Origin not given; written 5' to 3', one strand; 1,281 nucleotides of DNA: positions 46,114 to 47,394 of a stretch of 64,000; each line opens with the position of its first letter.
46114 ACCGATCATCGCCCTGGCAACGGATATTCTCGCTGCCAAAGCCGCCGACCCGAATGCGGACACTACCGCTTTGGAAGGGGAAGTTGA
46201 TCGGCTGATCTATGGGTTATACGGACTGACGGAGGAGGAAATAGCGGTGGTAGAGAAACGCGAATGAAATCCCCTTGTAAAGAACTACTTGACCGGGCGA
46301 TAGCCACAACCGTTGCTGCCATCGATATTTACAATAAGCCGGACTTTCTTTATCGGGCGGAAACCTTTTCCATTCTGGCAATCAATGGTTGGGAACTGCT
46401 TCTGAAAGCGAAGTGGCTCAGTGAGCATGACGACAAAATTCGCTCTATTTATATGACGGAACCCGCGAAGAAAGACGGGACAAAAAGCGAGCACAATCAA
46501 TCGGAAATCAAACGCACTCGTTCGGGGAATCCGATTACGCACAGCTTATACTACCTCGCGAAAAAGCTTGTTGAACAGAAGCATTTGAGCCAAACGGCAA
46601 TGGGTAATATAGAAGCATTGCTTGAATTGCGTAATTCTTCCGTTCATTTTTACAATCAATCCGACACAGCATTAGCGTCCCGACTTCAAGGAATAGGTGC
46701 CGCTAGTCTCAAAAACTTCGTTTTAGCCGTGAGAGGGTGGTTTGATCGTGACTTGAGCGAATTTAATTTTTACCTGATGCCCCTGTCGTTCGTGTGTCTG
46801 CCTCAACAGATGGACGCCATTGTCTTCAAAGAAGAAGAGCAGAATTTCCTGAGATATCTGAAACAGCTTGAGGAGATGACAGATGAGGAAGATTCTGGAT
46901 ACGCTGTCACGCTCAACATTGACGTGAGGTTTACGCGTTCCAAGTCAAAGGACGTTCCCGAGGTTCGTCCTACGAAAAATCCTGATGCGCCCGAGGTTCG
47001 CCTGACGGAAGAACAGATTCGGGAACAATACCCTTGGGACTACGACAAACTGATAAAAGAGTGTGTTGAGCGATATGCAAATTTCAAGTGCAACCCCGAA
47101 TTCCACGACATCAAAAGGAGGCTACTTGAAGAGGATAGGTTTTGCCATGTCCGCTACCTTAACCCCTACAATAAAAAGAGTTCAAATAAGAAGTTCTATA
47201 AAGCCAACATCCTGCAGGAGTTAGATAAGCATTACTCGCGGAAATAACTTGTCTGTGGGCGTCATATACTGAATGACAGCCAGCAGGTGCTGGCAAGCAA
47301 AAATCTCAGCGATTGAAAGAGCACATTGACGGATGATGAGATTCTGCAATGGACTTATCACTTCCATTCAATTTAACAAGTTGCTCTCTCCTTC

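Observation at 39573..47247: Coupled PLD-nuclease/SNF2-helicase + large N6A methyltransferase + HEPN-like gene: a defence cassette that fits no canonical system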

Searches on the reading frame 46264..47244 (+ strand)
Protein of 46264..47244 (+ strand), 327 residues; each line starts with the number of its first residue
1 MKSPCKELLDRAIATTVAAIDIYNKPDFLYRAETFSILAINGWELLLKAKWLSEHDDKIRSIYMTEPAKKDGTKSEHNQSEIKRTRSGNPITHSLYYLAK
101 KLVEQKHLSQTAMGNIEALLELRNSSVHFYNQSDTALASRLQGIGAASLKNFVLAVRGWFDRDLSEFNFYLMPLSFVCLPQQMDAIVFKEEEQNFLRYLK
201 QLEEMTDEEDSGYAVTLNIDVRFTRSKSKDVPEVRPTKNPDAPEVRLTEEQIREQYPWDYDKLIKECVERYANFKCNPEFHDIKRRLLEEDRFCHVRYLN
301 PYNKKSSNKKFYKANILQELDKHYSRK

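Call 3: search_protein_families(library=pfam, proteins=[window:46264-47244:+], max_evalue=0.01)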
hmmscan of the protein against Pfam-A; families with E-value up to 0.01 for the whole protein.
window:46264-47244:+ (327 aa): 1 family
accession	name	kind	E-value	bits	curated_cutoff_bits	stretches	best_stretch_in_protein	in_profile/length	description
PF12358.13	DUF3644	-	3.8e-45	154.2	27.6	1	7-204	1-181/183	Domain of unknown function (DUF3644)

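Call 4: search_protein_families(library=padloc, proteins=[window:46264-47244:+], max_evalue=0.01)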
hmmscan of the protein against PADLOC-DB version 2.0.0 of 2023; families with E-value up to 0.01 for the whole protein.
window:46264-47244:+ (327 aa): 9 families
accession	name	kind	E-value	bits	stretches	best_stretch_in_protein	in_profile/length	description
PDLC04954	PDC-S19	-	7.8e-126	417.9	1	2-326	2-327/330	-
PDLC04955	PDC-S19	-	3.8e-37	126.3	2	229-326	237-334/338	-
PDLC04952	PDC-S19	-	1.4e-25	88.5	1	1-326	1-300/328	-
PDLC04953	PDC-S19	-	1.9e-24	84.8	1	6-209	8-197/333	-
PDLC04949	PDC-S19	-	2.7e-17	61.1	2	6-68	8-68/334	-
PDLC04950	PDC-S19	-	8.3e-10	36.4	1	4-205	7-191/353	-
PDLC04948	PDC-S19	-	9e-09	33.2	1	3-209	10-201/325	-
PDLC04951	PDC-S19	-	8.5e-06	23.1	1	1-61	1-60/357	-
PDLC04947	PDC-S19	-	0.0038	14.6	0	3-53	5-55/355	-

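Call 5: search_protein_families(library=ncbifam, proteins=[window:46264-47244:+], max_evalue=0.01)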
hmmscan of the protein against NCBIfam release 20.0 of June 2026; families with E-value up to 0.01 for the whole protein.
window:46264-47244:+ (327 aa): 0 families

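Call 16: search_solved_structures(query=window:46264-47244:+, max_evalue=1)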
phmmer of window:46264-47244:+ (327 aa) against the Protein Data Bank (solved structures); distinct sequences matched with E-value up to 1: 1.
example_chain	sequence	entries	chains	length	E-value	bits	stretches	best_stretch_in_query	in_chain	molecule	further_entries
9isj_A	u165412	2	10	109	0.4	13.3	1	173-230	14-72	Cell division protein ZapA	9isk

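Call 36: find_homologous_proteins(query=window:46264-47244:+)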
Query window:46264-47244:+ (327 aa): 1322 proteins with E <= 0.001 among 6263 candidates; the best 120 are listed.
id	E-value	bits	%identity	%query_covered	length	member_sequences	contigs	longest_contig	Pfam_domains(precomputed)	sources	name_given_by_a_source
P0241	1.8e-218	742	100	100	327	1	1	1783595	PF12358.14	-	-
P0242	2.3e-138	479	67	100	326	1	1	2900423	PF12358.14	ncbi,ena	-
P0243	9.6e-138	477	68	100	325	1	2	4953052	PF12358.14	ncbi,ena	-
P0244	9.6e-137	474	66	100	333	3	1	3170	PF12358.14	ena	-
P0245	5.2e-132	458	64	99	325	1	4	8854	PF12358.14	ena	-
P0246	7.8e-132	458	66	99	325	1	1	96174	PF12358.14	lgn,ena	-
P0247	2.0e-131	456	66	100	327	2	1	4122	PF12358.14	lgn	-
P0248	1.0e-130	454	65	100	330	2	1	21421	PF12358.14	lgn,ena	-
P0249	1.0e-129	451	62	100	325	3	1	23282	PF12358.14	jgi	-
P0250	1.2e-129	450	63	100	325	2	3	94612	PF12358.14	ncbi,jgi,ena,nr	ncbi:MAG: DUF3644 domain-containing protein [Rhodocyclaceae bacterium]|nr:MAG: DUF3644 domain-contai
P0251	1.8e-129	450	62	100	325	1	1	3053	PF12358.14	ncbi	-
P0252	3.4e-129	449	62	100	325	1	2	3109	PF12358.14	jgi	jgi:hypothetical protein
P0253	9.8e-129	447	63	100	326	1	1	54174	PF12358.14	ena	-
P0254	1.2e-128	447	62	100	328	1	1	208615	PF12358.14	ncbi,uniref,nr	ncbi:DUF3644 domain-containing protein [Pelagicoccus sp. SDUM812002]|uniref:DUF3644 domain-containin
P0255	1.6e-128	447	62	100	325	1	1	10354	PF12358.14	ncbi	-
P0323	2.5e-124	433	59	100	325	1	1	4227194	PF12358.14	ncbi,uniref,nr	ncbi:DUF3644 domain-containing protein [Orrella marina]|uniref:DUF3644 domain-containing protein n=1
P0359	2.0e-121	423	60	99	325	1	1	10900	PF12358.14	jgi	jgi:Protein of unknown function (DUF3644)/EC042_2821-lke REase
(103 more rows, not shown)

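Call 37: find_encoding_contigs(protein=P0243, flank=9000, max_places=2)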
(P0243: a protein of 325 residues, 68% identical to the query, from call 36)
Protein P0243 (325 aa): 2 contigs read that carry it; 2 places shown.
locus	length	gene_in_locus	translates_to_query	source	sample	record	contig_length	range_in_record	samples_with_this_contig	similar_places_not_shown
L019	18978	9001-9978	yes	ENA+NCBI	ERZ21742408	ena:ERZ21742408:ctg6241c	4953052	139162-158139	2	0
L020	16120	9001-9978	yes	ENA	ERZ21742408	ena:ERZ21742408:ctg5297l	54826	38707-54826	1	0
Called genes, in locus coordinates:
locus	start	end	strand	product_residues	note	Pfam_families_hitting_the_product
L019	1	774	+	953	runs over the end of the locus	PF01565:FAD_binding_4, PF02913:FAD-oxidase_C, PF02754:CCG (faint), PF13183:Fer4_8 (weak), PF13534:Fer4_17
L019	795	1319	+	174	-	-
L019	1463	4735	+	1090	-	PF13091:PLDc_2, PF00176:SNF2-rel_dom (weak), PF04851:ResIII (weak), PF00270:DEAD (faint), PF00271:Helicase_C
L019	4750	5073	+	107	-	PF04326:SLFN_AlbA_2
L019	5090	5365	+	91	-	-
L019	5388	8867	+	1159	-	PF02384:N6_Mtase (faint), PF07669:Eco57I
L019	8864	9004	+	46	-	-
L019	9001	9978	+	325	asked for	PF12358:DUF3644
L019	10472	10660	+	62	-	-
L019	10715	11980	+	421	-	PF09861:Lar_N, PF21113:LarA_C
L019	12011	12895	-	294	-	PF00817:IMS, PF21999:IMS_HHH_1, PF11799:IMS_C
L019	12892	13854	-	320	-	PF01571:GCV_T, PF08669:GCV_T_C, PF25455:Beta-barrel_CAF17_C (weak)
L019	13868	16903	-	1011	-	PF02463:SMC_N (faint), PF13476:AAA_23, PF04423:Rad50_zn_hook (faint), PF13558:SbcC_Walker_B (weak)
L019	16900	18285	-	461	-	PF00149:Metallophos, PF12850:Metallophos_2 (faint)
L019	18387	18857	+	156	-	PF03449:GreA_GreB_N, PF01272:GreA_GreB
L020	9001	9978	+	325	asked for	PF12358:DUF3644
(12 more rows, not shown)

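Call 38: find_encoding_contigs(protein=P0242, flank=9000, max_places=2)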
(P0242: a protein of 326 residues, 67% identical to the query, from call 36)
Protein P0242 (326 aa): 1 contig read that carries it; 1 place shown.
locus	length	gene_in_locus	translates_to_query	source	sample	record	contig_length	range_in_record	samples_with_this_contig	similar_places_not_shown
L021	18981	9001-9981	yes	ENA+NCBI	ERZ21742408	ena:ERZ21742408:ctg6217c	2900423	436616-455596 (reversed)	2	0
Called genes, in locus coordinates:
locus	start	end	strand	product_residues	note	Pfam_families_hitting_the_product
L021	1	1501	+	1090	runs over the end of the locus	PF04851:ResIII (faint), PF13091:PLDc_2 (weak), PF00176:SNF2-rel_dom (weak), PF00270:DEAD (faint), PF00271:Helicase_C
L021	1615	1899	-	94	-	PF21716:dnstrm_HI1420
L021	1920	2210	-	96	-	PF05973:Gp49 (weak)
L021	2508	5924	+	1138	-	PF07669:Eco57I, PF02384:N6_Mtase (weak), PF12950:TaqI_C (weak)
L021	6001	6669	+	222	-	PF08937:ThsB_TIR (weak)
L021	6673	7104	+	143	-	-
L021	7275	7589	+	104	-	PF08937:ThsB_TIR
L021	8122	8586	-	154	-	PF13274:SocA_Panacea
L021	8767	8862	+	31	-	-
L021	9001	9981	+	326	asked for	PF12358:DUF3644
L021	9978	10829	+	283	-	-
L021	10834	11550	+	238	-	PF07505:DUF5131, PF17338:GP88 (weak)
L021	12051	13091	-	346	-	PF17396:DUF1611_N, PF07755:DUF1611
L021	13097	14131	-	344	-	PF02746:MR_MLE_N, PF13378:MR_MLE_C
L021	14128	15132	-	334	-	PF01515:PTA_PTB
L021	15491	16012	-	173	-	-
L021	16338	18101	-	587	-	PF02776:TPP_enzyme_N, PF00205:TPP_enzyme_M, PF02775:TPP_enzyme_C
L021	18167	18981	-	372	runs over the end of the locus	PF05222:AlaDh_PNT_N, PF01262:AlaDh_PNT_C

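Call 39: find_encoding_contigs(protein=P0323, flank=9000, max_places=2)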
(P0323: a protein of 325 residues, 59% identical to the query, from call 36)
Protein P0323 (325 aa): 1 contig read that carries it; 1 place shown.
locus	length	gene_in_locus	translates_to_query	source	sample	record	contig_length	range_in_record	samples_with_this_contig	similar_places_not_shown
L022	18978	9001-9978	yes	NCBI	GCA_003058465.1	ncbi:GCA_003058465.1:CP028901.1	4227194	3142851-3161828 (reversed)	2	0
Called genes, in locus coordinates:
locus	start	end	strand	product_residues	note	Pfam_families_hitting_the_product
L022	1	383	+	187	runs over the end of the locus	-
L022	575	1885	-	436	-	-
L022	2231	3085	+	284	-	PF00149:Metallophos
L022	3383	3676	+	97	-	-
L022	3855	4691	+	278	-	-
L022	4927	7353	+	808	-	PF13166:AAA_13, PF13175:AAA_15 (faint)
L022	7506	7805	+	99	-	PF00149:Metallophos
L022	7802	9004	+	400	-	PF14082:SduA_C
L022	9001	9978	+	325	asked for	PF12358:DUF3644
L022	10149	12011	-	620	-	PF06527:TniQ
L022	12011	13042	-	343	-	PF05621:TniB, PF13191:AAA_16 (weak), PF13401:AAA_22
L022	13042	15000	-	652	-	PF00665:rve (weak), PF09299:Mu-transpos_C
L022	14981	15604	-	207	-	PF08722:Tn7_TnsA-like_N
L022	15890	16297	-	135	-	PF12844:HTH_19 (weak), PF13560:HTH_31, PF01381:HTH_3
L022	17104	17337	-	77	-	-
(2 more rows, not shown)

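Call 40: find_related_loci(query=window:46264-47244:+, collection=genome_contigs, flank=10000)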
Query window:46264-47244:+ (327 aa) in genome_contigs; peptide patterns used: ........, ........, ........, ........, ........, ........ (x = any residue, [..] = any of these).
33 stretches matched a pattern, but none encodes a relative of the query by tblastn (E <= 1e-3).

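Call 44: find_related_loci(query=A2, collection=genome_contigs, flank=10000)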
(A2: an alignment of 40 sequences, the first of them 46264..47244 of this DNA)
Query A2 (327 aa) in genome_contigs; peptide patterns used: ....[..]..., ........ (x = any residue, [..] = any of these).
483 stretches matched a pattern; 380 encode a relative of the query (tblastn E <= 1e-3); the best 80 are kept; 80 distinct loci.
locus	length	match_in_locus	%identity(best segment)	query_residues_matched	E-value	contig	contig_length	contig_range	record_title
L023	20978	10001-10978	67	1-327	1e-145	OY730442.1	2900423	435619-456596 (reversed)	MAG: Arenicellales bacterium isolate a2271f91-884a-4664-afb6-7c1ea3e8873e genome assembly, chromosome: 1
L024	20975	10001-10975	68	1-327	1e-144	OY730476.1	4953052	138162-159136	MAG: Candidatus Latescibacteria bacterium isolate 667a1def-a863-4bf2-9b98-94036fb31650 genome assembly, chromosome: 1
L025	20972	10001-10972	61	1-326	6e-136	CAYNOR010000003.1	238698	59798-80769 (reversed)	MAG TPA_asm: uncultured Verrucomicrobiota bacterium isolate binchicken_co340_63 genome assembly, contig: NODE_14_length_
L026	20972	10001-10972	61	1-326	4e-135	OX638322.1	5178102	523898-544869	MAG: Candidatus Binatia bacterium isolate fc306077-a6e0-4751-8727-9b45b52cfb09 genome assembly, chromosome: 1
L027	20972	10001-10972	63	1-326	2e-134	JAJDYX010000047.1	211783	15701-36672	MAG: Candidatus Latescibacterota bacterium isolate jk18x34bins.57 k141_24368, whole genome shotgun sequence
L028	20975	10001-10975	62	1-327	2e-134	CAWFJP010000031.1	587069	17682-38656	MAG: uncultured delta proteobacterium isolate MFD02242.bin.2.64 genome assembly, contig: contig_9779, whole genome shotg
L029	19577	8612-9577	62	1-324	3e-135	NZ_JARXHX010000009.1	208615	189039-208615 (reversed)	Pelagicoccus sp. SDUM812002 scaffold_9_length=208616, whole genome shotgun sequence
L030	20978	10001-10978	63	1-327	4e-133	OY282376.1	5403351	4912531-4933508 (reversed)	MAG: Caldilineaceae bacterium genome assembly, chromosome: 1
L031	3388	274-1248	61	1-327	2e-137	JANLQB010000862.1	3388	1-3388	MAG: Verrucomicrobiota bacterium isolate OTE_38_metabat_259 OTE_38_k141_3133189, whole genome shotgun sequence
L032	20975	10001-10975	62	1-327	2e-132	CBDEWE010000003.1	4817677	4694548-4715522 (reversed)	MAG: uncultured Candidatus Binatia bacterium isolate a8241130-b51f-4fa7-9d5c-c617c4ae5504 genome assembly, contig: conti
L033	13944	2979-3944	61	1-324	2e-131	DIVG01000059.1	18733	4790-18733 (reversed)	MAG TPA_asm: Akkermansiaceae bacterium UBA6138 UBA6138_contig_25185, whole genome shotgun sequence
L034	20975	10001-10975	60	1-327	1e-131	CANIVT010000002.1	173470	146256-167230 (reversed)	MAG: Spartobacteria bacterium isolate RH-18aug17-143 genome assembly, contig: RH-18aug17-C96, whole genome shotgun seque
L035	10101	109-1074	61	1-324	3e-131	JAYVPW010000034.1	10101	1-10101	MAG: Spartobacteria bacterium isolate GL72_UP_concoct_117 GL72_UP_concoct_117_33, whole genome shotgun sequence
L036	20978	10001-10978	61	1-327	2e-128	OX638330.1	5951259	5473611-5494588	MAG: uncultured Caldilineaceae bacterium isolate 76db5b8c-001f-43e6-88b1-0bf759d03ef1 genome assembly, chromosome: 1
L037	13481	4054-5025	59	1-326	2e-127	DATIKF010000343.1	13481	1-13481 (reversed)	MAG TPA_asm: Dissulfurispiraceae bacterium isolate SMAG_U15711 k141_84467, whole genome shotgun sequence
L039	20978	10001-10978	60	1-327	6e-126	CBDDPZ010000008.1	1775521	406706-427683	MAG: Caldilineaceae bacterium isolate f93c2c69-6aeb-4345-88ba-e13d141334d7 genome assembly, contig: contig_8, whole geno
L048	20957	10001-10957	52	1-326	4e-111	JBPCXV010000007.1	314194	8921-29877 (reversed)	MAG: Pseudohongiellaceae bacterium isolate MAG_seacave_92 S1Ck127_5271475, whole genome shotgun sequence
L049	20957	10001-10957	53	1-327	3e-110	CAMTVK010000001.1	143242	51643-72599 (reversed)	MAG: Candidatus Fraserbacteria bacterium isolate G05_MAG_00009 genome assembly, contig: G05_MAG_00009_000000000009, whol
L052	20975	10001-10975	51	1-327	2e-108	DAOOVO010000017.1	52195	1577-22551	MAG TPA_asm: Pseudobacteroides sp. isolate AMR_MDS_2439 NODE_401_length_52195_cov_33.298427, whole genome shotgun sequen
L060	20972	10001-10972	52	1-326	8e-105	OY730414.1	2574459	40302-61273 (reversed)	MAG: Longimicrobiales bacterium isolate 35361606-ee58-41ba-9638-b7483a57a1ce genome assembly, chromosome: 1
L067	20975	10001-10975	50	1-327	4e-103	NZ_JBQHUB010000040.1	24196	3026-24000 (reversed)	Pseudoflavonifractor sp. HCP28S3_F10 contig00040, whole genome shotgun sequence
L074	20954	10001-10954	50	1-327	2e-101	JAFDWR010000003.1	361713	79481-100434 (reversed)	MAG: Armatimonadota bacterium isolate SZAS-2 ARMAT-KAN-3__3__length-361713, whole genome shotgun sequence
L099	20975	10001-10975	61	1-326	1e-129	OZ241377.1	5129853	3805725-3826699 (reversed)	MAG: Caldilineaceae bacterium isolate c48d8a7a-b77d-4314-8545-a86a2dcb4724 genome assembly, chromosome: 1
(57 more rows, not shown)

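Call 50: search_protein_families(library=pfam, proteins=[L025:8652-10001:+, L025:7225-8649:+, L029:6766-8604:+, L034:8499-10001:+, L048:6693-9986:+, L049:8199-10001:+, L052:6390-9977:+, L060:8293-9987:+, L067:6834-9959:+, L074:8838-9998:+], max_evalue=0.0001)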
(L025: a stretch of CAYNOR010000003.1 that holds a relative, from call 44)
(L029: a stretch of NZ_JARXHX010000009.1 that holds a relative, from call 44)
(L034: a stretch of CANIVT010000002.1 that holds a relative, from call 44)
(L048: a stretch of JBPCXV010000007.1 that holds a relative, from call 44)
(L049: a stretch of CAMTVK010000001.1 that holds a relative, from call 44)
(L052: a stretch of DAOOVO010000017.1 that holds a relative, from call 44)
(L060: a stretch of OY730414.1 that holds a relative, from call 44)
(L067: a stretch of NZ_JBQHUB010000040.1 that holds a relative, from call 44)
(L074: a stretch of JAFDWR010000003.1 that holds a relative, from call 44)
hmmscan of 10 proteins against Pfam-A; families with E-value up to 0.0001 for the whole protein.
L025:8652-10001:+ (450 aa): 1 family
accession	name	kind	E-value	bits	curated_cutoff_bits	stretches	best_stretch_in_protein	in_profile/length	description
PF01420.25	Methylase_S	-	6.3e-20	72.5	22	1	249-427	1-162/168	Type I restriction modification DNA specificity domain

L025:7225-8649:+ (475 aa): 3 families
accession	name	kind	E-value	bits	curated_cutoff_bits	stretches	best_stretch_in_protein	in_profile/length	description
PF02384.22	N6_Mtase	-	2.7e-61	208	20.4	1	143-443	2-306/311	N-6 DNA Methylase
PF07669.17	Eco57I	-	1.8e-08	35.1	25.3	1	261-356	64-168/171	Eco57I restriction-modification methylase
PF12161.14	HsdM_N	-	8.3e-08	33.4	24.5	1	5-132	2-134/135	HsdM N-terminal domain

L029:6766-8604:+ (613 aa): 2 families
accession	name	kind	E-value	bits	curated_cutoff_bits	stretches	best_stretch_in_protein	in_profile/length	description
PF03235.19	GmrSD_N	-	1.9e-23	84.1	33.2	1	13-234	4-198/199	GmrSD restriction endonuclease, N-terminal domain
PF07510.16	GmrSD_C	-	3.3e-08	33.9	23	1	463-605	25-136/138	GmrSD restriction endonucleases, C-terminal domain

L034:8499-10001:+ (501 aa): 1 family
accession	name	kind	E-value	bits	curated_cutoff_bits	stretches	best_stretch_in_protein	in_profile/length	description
PF01420.25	Methylase_S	-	1.6e-24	87.4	22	2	313-480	11-164/168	Type I restriction modification DNA specificity domain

L048:6693-9986:+ (1098 aa): 4 families
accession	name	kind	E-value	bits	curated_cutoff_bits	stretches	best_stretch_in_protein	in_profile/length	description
PF02384.22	N6_Mtase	-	1.9e-95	320.2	20.4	1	166-483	3-307/311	N-6 DNA Methylase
PF12161.14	HsdM_N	-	1.1e-23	84.8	24.5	1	9-153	1-135/135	HsdM N-terminal domain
PF01420.25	Methylase_S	-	8.5e-23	81.8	22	1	898-1070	1-164/168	Type I restriction modification DNA specificity domain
PF07669.17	Eco57I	-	2e-07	31.7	25.3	1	285-382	70-170/171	Eco57I restriction-modification methylase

L049:8199-10001:+ (601 aa): 1 family
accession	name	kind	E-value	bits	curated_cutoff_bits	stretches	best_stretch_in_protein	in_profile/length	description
PF01420.25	Methylase_S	-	8.2e-19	68.9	22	1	58-209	3-167/168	Type I restriction modification DNA specificity domain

L052:6390-9977:+ (1196 aa): 3 families
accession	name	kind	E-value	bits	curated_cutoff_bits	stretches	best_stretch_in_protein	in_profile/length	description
PF07669.17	Eco57I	-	6.4e-25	88.7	25.3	1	352-576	1-170/171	Eco57I restriction-modification methylase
PF02384.22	N6_Mtase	-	7.1e-12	45.7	20.4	1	487-628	124-267/311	N-6 DNA Methylase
PF20473.4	MmeI_Mtase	-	1.6e-05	24.6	27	1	309-383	19-94/259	MmeI, DNA-methyltransferase domain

L060:8293-9987:+ (565 aa): 3 families
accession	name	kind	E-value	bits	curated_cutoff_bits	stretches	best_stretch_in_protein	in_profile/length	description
PF01420.25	Methylase_S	-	2.5e-22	80.3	22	1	111-297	3-167/168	Type I restriction modification DNA specificity domain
PF18765.7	Polbeta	-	3.3e-10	40.4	26.9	1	13-101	2-90/93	Polymerase beta, Nucleotidyltransferase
PF01909.29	NTP_transf_2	-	7.2e-05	23.5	21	0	12-87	2-81/93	Nucleotidyltransferase domain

L067:6834-9959:+ (1042 aa): 7 families
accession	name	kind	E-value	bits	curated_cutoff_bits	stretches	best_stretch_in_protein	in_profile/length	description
PF04851.21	ResIII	-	5.2e-44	150.5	22.5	1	274-428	2-163/164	Type III restriction enzyme, res subunit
PF18766.7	SWI2_SNF2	-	7.5e-18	65.4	26.7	1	279-493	1-217/221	SWI2/SNF2 ATPase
PF08463.15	EcoEI_R_C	-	4.4e-15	56.6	24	1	894-1030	2-153/163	EcoEI R protein C-terminal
PF00270.35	DEAD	-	2.4e-12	47.3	26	1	277-431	1-164/167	DEAD/DEAH box helicase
PF04313.20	HSDR_N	-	2.6e-10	40.9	25.1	1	174-237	126-192/198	Type I restriction enzyme R protein N terminus (HSDR_N)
PF00271.37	Helicase_C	-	2.9e-06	27.9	23.5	1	541-638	15-108/110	Helicase conserved C-terminal domain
PF13588.12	HSDR_N_2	-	1.8e-05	25.2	25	0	169-235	33-94/110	Type I restriction enzyme R protein N terminus (HSDR_N)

L074:8838-9998:+ (387 aa): 1 family
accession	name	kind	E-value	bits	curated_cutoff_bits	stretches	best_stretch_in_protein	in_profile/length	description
PF01420.25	Methylase_S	-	5.7e-52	176.7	22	2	3-163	4-154/168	Type I restriction modification DNA specificity domain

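Call 55: predict_structure(alignment_id=A2)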
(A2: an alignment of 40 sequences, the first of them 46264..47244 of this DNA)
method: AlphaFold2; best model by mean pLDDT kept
length: 327 residues; sequences in the alignment: 40
mean_pLDDT: 63.2   pTM: 0.51
mean pLDDT of the five models: 63.2, 60.9, 60.3, 59.3, 57.4
residues with pLDDT >= 90: 35; 70-90: 103; 50-70: 87; < 50: 102
segments of 3 or more residues with pLDDT < 50: 128-134, 175-188, 208-255, 293-302, 304-314, 324-327
pLDDT, mean of each block of 10 residues (from residue 1): 86 88 74 81 94 91 76 54 78 88 89 81 61 53 75 89 72 43 45 59 56 31 27 29 33 48 69 68 61 42 42 48 50
secondary structure, 60 per line:
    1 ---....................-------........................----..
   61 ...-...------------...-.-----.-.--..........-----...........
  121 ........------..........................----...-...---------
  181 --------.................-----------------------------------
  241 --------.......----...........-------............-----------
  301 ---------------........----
elements in order: H4-23 H31-54 H59-62 E65-67 E80-82 H95-104 H110-128 H135-160 H189-205 H249-255 H260-270 H278-289 H316-323
